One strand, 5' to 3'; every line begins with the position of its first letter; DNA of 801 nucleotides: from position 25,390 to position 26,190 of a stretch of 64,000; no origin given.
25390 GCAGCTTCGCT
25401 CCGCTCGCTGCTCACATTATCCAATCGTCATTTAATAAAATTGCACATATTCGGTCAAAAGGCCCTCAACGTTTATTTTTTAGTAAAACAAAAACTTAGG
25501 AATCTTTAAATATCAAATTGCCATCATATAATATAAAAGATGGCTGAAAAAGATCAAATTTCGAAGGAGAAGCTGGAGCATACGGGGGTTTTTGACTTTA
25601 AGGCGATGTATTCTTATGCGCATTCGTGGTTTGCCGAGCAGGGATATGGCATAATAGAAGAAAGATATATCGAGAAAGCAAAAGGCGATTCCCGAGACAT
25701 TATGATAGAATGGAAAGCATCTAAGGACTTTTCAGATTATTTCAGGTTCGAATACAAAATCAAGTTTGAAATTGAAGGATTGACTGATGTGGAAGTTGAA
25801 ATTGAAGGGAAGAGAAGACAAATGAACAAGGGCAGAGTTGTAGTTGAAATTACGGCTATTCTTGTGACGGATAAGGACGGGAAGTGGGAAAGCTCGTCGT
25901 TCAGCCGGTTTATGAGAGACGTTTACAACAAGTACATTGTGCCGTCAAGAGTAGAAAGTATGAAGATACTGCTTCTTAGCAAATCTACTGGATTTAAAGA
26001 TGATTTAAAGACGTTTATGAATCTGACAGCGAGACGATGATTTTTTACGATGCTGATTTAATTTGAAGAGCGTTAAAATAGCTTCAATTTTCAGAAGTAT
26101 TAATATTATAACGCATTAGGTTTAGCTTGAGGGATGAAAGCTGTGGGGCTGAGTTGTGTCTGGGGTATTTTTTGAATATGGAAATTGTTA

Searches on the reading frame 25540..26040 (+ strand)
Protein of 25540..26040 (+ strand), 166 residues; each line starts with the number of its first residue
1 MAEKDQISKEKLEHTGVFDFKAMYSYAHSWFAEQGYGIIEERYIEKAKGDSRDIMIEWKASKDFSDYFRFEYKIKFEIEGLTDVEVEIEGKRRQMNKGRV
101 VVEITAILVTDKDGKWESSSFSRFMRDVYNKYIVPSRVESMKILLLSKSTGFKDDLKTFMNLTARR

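Call 10: search_protein_families(library=pfam, proteins=[window:25540-26040:+])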
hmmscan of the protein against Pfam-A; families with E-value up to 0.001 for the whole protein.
window:25540-26040:+ (166 aa): 0 families

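Call 39: find_homologous_proteins(query=window:25540-26040:+, max_evalue=1e-20)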
Query window:25540-26040:+ (166 aa): 142 proteins with E <= 1e-20 among 171 candidates; the best 120 are listed.
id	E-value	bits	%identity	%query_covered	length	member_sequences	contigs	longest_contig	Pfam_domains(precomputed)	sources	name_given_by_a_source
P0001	1.3e-102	358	100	100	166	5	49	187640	-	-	-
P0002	3.6e-86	305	80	100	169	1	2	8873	-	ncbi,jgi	jgi:hypothetical protein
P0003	4.9e-85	301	80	100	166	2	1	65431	-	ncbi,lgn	-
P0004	8.8e-83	294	75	100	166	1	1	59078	-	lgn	-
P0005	3.3e-81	289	76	100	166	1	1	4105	-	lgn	-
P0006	1.9e-79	283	71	100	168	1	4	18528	-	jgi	jgi:hypothetical protein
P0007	2.3e-74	266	69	100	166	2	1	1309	-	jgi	-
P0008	4.1e-71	256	68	100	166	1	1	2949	-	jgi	jgi:hypothetical protein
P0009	9.3e-71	255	65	100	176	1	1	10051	-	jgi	jgi:hypothetical protein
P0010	5.3e-70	252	67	100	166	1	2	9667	-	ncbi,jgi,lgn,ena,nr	ncbi:MAG: hypothetical protein KKD18_01355 [Nanoarchaeota archaeon]|nr:hypothetical protein [Nanoarc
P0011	1.2e-68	248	67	100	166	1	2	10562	-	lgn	-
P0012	6.7e-67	242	65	100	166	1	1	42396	-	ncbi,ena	ncbi:MAG: hypothetical protein ABH864_00230 [archaeon]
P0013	1.7e-66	241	65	100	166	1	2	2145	-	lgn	-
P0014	2.4e-66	240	65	100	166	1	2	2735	-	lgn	-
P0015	9.4e-66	238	62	100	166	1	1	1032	-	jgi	jgi:hypothetical protein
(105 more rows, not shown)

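Call 40: find_encoding_contigs(protein=P0003, flank=10000, max_places=2)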
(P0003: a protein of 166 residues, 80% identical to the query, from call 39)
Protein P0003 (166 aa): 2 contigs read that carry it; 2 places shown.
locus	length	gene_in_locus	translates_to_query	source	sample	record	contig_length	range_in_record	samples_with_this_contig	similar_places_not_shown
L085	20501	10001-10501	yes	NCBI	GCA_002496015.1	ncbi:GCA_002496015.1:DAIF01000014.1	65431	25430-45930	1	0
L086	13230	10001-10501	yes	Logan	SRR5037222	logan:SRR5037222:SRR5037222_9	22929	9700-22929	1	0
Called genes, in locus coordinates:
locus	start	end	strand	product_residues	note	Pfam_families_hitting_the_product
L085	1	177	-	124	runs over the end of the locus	-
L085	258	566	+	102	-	PF00338:Ribosomal_S10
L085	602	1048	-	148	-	-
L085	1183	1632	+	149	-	-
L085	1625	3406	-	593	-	PF02511:Thy1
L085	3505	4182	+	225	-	PF02223:Thymidylate_kin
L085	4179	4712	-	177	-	PF01862:PvlArgDC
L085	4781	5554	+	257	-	PF09962:DUF2196, PF04326:SLFN_AlbA_2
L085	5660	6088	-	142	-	PF07884:VKOR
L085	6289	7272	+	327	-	PF07143:AttH, PF17186:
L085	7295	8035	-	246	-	PF00106:adh_short, PF08659:KR, PF23441:SDR, PF13561:adh_short_C2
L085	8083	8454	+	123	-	-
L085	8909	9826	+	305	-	PF00413:Peptidase_M10 (weak), PF01400:Astacin (weak), PF07705:CARDB (weak)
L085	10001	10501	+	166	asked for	-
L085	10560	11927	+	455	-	-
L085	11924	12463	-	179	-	PF11814:DUF3335 (weak), PF09778:Guanylate_cyc_2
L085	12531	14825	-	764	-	PF02359:CDC48_N, PF02933:CDC48_2, PF05496:RuvB_N (weak), PF00004:AAA, PF07724:AAA_2 (weak), PF17862:AAA_lid_3, PF00004:AAA, PF17862:AAA_lid_3, +23 more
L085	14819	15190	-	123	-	-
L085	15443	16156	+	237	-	-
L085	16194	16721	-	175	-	-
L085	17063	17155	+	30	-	-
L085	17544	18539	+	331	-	-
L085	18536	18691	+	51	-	PF01402:RHH_1 (weak)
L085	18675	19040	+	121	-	-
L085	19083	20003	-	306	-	-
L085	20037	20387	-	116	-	-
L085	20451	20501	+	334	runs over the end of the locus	PF01180:DHO_dh (faint), PF01207:Dus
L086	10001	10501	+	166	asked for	-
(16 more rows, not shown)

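Call 41: find_encoding_contigs(protein=P0004, flank=10000, max_places=2)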
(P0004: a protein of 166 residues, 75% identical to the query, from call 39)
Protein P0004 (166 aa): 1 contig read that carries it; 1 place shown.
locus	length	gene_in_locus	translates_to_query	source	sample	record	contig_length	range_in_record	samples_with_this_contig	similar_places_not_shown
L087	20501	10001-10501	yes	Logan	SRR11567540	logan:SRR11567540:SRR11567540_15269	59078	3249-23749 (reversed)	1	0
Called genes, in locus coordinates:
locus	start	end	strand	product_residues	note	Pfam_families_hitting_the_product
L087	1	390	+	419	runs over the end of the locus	-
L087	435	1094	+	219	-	-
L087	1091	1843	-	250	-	PF01791:DeoC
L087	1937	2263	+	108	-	-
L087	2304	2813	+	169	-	PF00293:NUDIX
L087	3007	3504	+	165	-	-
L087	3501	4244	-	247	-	PF01182:Glucosamine_iso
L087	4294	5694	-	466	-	PF01139:RtcB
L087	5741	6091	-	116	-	-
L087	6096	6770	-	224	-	PF00989:PAS, PF08448:PAS_4, PF13426:PAS_9, PF08447:PAS_3 (faint)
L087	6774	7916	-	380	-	PF08495:FIST, PF10442:FIST_C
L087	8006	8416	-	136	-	PF01951:Archease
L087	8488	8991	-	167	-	PF21806:DUF6879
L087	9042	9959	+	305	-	PF01400:Astacin (faint), PF00413:Peptidase_M10 (weak)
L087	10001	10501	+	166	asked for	-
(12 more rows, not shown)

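Call 74: find_homologous_proteins(query=L085:1625-3406:-, max_evalue=1e-60)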
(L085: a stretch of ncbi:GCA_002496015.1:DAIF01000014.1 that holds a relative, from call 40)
Query L085:1625-3406:- (593 aa): 71 proteins with E <= 1e-60 among 8000 candidates.
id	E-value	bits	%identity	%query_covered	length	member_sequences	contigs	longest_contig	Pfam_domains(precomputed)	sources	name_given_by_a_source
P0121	0.0e+0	1177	90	100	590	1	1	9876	PF02511.21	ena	-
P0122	1.5e-270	917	86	80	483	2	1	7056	PF02511.21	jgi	jgi:thymidylate synthase ThyX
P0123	1.1e-254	865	67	98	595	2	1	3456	PF02511.21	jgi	-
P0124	6.9e-254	862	67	99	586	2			PF02511.21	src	-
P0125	5.4e-218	743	60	97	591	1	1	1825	PF02511.21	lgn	-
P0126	2.8e-217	741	61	95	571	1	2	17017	PF02511.21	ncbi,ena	ncbi:MAG: FAD-dependent thymidylate synthase [Nanoarchaeota archaeon]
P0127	6.9e-216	736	60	95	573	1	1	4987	PF02511.21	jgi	-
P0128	2.4e-215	735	60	95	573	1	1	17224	PF02511.21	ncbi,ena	-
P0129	6.3e-208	710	58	97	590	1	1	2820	PF02511.21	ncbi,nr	ncbi:FAD-dependent thymidylate synthase [Candidatus Woesearchaeota archaeon]|nr:FAD-dependent thymid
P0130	1.9e-204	699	57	98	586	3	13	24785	PF02511.21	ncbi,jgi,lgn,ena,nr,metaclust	ncbi:MAG TPA: FAD-dependent thymidylate synthase [Candidatus Nanoarchaeia archaeon]|nr:FAD-dependent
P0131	3.1e-204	698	57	96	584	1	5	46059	PF02511.21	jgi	jgi:thymidylate synthase ThyX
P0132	1.8e-202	692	57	96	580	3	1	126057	PF02511.21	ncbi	ncbi:MAG: FAD-dependent thymidylate synthase [Candidatus Woesearchaeota archaeon]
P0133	3.4e-202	691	58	97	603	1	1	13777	PF02511.21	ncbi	-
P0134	4.3e-201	688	56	97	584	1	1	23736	PF02511.21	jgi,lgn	jgi:thymidylate synthase ThyX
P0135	3.4e-200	685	56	97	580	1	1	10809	PF02511.21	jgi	jgi:thymidylate synthase ThyX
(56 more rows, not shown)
